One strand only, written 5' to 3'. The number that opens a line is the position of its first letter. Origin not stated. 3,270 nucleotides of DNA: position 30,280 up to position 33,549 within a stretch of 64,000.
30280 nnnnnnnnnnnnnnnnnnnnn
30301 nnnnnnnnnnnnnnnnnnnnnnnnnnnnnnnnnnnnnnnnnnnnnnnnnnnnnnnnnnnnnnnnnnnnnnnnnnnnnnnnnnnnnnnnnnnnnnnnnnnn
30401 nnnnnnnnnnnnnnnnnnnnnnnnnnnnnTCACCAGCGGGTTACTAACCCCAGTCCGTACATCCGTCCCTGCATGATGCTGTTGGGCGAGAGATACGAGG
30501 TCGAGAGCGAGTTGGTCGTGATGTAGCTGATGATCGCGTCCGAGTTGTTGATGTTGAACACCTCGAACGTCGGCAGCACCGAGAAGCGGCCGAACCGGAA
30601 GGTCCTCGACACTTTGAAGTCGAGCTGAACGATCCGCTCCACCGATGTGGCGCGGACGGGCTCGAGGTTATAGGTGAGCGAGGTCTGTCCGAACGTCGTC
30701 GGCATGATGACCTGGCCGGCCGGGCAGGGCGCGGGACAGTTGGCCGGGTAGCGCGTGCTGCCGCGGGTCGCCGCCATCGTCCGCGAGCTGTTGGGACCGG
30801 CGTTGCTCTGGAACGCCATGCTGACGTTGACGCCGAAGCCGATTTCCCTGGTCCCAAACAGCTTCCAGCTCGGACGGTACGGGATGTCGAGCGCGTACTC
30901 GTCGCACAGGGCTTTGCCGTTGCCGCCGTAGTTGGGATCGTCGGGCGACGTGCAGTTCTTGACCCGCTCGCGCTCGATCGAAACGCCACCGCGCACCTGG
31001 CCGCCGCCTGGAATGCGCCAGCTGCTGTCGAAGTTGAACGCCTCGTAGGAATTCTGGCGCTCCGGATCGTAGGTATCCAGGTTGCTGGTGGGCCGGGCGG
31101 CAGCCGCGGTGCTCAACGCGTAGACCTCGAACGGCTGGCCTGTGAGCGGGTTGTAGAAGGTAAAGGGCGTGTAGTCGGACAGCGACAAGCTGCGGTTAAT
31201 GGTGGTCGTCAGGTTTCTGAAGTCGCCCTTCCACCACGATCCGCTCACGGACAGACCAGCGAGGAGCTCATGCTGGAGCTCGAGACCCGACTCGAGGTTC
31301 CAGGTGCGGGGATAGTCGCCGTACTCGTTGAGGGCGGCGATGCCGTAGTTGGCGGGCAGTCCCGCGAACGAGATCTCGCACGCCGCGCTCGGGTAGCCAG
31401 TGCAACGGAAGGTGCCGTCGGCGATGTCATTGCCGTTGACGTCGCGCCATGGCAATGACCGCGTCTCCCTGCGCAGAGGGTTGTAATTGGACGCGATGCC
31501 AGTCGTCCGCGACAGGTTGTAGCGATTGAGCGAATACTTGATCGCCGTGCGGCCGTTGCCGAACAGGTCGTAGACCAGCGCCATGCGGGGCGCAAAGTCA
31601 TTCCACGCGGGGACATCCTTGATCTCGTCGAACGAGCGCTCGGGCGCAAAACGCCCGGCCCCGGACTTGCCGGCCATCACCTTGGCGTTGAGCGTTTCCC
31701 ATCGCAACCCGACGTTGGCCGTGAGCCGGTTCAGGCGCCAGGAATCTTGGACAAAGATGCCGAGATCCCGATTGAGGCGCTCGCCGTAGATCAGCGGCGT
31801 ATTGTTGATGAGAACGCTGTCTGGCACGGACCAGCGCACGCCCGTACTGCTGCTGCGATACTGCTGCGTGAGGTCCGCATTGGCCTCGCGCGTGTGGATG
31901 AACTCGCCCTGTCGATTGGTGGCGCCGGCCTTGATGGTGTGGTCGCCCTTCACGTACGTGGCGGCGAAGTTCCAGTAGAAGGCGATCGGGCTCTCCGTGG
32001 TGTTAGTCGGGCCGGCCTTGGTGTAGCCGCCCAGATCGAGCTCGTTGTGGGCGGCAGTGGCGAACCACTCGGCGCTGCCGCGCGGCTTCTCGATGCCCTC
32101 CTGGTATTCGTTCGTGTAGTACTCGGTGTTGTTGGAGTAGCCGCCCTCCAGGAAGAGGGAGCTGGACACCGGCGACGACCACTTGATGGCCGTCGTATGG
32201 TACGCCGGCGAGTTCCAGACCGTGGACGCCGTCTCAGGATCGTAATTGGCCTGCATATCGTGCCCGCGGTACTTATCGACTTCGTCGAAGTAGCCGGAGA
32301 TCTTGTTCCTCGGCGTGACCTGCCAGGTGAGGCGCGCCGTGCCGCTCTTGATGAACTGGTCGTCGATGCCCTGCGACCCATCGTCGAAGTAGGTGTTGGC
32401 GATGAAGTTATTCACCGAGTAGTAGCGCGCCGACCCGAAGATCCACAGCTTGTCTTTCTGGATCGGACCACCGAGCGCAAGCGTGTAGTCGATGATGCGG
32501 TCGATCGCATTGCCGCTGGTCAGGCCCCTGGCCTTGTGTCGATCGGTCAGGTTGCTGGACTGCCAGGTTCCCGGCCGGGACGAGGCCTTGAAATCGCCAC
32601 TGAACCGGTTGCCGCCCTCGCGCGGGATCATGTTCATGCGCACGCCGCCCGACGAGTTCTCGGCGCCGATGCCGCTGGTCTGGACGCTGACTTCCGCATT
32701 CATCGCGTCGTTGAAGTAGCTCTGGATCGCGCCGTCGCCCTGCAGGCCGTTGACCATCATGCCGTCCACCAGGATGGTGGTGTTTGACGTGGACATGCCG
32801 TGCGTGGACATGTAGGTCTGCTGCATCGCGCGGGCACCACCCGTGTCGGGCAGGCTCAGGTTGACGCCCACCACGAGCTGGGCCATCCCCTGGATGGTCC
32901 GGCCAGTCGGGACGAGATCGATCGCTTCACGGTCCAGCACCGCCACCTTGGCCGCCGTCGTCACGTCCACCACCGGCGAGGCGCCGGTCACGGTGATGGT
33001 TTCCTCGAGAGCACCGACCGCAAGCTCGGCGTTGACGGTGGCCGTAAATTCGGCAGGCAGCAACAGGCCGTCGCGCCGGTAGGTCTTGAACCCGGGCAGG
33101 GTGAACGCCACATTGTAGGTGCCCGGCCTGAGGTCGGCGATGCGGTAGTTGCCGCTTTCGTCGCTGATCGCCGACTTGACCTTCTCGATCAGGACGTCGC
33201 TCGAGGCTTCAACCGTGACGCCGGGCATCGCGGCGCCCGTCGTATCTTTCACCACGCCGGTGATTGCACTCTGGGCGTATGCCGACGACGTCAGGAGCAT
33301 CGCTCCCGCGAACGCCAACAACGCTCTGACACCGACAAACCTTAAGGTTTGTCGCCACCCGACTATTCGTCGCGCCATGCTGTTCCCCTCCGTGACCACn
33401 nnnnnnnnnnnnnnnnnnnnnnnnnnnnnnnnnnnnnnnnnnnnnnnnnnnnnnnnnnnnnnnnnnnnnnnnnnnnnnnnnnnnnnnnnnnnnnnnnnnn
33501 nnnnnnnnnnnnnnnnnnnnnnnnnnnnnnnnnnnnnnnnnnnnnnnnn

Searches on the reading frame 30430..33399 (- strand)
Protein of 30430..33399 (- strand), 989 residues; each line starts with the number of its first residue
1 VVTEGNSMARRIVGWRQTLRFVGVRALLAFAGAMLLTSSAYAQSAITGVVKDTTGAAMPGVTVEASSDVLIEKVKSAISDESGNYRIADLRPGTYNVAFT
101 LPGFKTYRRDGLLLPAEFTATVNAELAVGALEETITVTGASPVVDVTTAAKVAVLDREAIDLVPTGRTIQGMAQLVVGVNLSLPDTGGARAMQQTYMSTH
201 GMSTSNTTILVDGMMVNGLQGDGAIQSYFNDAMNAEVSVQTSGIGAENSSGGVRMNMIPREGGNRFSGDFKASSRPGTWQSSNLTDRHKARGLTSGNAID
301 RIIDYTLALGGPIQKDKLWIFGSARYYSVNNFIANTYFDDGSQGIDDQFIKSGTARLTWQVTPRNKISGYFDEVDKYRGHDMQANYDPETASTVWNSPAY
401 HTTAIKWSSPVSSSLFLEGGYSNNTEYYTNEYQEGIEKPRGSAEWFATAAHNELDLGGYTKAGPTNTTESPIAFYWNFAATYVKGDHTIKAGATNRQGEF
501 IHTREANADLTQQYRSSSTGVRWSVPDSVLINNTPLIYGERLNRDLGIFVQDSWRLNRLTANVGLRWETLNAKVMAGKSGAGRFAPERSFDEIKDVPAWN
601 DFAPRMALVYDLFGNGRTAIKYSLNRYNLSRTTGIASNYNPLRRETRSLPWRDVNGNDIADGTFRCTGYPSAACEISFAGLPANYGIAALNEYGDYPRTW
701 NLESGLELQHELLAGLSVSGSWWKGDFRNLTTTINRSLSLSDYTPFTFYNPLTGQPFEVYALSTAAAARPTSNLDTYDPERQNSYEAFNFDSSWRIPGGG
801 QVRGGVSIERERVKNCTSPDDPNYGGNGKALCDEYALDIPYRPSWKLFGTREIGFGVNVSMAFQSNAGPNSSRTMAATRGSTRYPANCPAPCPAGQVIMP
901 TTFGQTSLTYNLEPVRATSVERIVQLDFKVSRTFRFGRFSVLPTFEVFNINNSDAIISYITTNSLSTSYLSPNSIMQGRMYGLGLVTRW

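Call 47: search_protein_families(library=pfam, proteins=[window:30430-33399:-])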
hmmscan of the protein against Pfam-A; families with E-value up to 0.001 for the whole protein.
window:30430-33399:- (989 aa): 4 families
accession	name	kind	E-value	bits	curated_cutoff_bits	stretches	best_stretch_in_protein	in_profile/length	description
PF13620.12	CarboxypepD_reg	-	6.8e-17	62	32.3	1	46-126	2-81/82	Carboxypeptidase regulatory-like domain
PF13715.12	CarbopepD_reg_2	-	1.3e-06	28.8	32.2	1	46-109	1-60/88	CarboxypepD_reg-like domain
PF07715.20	Plug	-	4.1e-05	24.5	23.9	1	147-251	4-102/107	TonB-dependent Receptor Plug Domain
PF17210.9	SdrD_B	-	8e-05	23.2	29.7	1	51-102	17-67/112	SdrD B-like domain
